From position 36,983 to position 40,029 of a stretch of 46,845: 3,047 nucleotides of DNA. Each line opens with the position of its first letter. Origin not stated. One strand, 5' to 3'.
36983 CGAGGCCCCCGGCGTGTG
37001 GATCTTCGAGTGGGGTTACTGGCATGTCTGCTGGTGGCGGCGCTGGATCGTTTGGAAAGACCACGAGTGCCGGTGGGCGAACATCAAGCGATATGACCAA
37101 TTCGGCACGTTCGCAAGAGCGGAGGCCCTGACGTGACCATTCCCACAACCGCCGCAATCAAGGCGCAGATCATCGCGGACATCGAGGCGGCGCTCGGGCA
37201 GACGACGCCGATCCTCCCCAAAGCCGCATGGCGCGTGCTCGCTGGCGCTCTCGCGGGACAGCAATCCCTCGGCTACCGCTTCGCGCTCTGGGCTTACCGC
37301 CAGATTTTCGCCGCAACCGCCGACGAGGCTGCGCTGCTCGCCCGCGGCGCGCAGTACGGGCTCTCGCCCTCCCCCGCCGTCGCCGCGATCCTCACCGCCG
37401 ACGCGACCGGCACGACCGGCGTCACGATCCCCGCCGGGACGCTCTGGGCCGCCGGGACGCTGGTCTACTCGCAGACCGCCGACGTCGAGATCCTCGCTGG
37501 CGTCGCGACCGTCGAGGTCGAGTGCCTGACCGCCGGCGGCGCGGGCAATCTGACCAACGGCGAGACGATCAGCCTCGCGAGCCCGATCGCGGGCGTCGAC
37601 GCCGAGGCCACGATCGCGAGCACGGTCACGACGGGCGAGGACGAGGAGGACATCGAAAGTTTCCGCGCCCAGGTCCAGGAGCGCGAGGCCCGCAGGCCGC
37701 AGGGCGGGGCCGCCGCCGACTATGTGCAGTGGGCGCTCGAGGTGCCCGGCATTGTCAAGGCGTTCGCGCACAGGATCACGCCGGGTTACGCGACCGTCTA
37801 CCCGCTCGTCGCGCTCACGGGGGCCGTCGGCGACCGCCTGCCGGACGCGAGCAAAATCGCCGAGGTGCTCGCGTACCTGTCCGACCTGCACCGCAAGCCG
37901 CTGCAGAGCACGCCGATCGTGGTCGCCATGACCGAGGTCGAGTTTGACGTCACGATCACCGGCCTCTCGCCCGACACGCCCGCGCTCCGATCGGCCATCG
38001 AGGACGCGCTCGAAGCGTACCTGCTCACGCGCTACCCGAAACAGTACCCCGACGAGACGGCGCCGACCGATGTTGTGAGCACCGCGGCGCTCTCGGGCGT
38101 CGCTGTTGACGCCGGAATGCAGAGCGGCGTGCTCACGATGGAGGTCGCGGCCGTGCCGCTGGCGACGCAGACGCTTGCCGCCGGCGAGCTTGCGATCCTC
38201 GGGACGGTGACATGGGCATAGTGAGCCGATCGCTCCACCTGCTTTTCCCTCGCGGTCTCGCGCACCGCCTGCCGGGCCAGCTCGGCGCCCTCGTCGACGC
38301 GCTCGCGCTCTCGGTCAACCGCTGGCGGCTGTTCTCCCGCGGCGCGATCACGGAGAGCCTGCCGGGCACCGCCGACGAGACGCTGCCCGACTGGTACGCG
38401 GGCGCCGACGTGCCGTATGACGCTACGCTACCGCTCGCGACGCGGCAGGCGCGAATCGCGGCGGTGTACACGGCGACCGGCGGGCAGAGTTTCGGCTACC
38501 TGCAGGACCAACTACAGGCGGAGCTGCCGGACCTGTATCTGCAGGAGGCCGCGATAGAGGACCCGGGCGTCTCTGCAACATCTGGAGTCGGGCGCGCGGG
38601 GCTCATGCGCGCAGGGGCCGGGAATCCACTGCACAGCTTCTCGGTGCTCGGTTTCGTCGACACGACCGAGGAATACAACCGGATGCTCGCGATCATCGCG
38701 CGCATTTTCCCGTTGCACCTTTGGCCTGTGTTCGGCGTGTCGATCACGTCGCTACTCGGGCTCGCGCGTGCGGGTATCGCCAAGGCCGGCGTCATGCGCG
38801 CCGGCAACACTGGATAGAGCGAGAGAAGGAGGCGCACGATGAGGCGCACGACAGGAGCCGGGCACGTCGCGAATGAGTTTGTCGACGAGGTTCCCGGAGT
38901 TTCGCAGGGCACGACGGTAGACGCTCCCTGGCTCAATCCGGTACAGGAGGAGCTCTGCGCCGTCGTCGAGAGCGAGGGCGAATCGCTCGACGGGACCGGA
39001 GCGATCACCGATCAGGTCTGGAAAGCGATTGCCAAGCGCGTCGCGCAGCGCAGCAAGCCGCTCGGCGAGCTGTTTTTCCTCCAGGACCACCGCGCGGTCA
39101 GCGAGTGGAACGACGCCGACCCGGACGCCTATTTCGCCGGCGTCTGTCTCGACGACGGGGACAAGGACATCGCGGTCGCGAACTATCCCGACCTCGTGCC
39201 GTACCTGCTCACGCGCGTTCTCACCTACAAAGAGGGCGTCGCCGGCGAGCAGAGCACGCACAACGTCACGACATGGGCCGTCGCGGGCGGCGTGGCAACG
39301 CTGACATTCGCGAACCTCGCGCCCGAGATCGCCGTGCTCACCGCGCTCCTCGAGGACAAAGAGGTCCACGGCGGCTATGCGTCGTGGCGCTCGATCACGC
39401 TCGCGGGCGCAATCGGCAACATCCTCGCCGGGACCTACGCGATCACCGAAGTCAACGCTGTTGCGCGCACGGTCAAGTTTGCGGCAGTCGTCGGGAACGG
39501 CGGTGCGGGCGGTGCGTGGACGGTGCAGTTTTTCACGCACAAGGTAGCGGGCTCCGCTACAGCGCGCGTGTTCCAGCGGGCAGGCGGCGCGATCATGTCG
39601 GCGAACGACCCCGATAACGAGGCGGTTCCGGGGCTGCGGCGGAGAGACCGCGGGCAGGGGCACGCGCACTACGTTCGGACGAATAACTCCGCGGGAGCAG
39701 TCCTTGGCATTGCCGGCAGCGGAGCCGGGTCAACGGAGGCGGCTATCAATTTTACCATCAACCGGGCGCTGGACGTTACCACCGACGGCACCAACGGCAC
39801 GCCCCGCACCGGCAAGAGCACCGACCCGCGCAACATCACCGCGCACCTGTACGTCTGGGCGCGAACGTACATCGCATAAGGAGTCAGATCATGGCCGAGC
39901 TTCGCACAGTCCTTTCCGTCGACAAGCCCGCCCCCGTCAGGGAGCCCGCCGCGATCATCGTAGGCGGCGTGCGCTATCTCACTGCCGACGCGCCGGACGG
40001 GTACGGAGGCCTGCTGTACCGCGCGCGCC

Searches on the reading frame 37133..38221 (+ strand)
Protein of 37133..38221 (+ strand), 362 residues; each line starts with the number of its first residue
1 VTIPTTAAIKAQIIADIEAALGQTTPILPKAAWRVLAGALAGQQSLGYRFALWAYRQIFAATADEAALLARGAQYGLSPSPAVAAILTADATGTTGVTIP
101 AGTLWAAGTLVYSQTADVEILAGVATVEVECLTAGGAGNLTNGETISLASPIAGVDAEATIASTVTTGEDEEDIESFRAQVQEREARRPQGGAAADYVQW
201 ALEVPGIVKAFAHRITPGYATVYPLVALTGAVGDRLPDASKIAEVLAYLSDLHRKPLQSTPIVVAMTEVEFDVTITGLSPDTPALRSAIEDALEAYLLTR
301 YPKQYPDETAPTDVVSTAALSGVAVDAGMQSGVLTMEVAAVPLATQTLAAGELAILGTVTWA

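Call 13: search_protein_families(library=phrogs, max_evalue=0.00001, proteins=[window:37133-38221:+])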
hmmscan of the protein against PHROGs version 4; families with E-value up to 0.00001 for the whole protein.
window:37133-38221:+ (362 aa): 3 families
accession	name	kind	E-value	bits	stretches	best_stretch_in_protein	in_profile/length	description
phrog_6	-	tail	1.3e-57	196.7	1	2-361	68-403/548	baseplate wedge subunit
phrog_1608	-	tail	1.2e-19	71.6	1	167-361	3-188/192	tail protein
phrog_2103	-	tail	6.3e-16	59.3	1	4-159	6-161/162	baseplate protein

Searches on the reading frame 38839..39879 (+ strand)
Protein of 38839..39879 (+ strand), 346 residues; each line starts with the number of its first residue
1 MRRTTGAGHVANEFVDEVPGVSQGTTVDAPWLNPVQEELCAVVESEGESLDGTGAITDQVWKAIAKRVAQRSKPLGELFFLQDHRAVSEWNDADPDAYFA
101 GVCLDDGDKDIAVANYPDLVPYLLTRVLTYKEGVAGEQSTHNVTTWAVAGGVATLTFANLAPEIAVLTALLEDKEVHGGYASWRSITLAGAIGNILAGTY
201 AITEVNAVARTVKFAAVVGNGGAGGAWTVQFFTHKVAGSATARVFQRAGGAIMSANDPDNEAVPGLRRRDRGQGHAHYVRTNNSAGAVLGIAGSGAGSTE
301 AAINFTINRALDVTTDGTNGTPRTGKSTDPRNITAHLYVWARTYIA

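Call 13: search_protein_families(library=phrogs, max_evalue=0.00001, proteins=[window:38839-39879:+])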
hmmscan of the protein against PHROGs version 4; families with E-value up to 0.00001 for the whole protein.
window:38839-39879:+ (346 aa): 4 families
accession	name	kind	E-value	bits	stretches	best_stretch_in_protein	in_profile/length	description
phrog_9777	-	tail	2.8e-34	120.3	1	69-342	227-510/513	tail fiber protein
phrog_1858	-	tail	5e-10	39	1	7-341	14-293/1018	tail fiber protein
phrog_2617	-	tail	3.7e-06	26.9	1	22-78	30-84/659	short tail fiber protein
phrog_4711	-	unknown function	6.8e-06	27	0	259-337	214-291/296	-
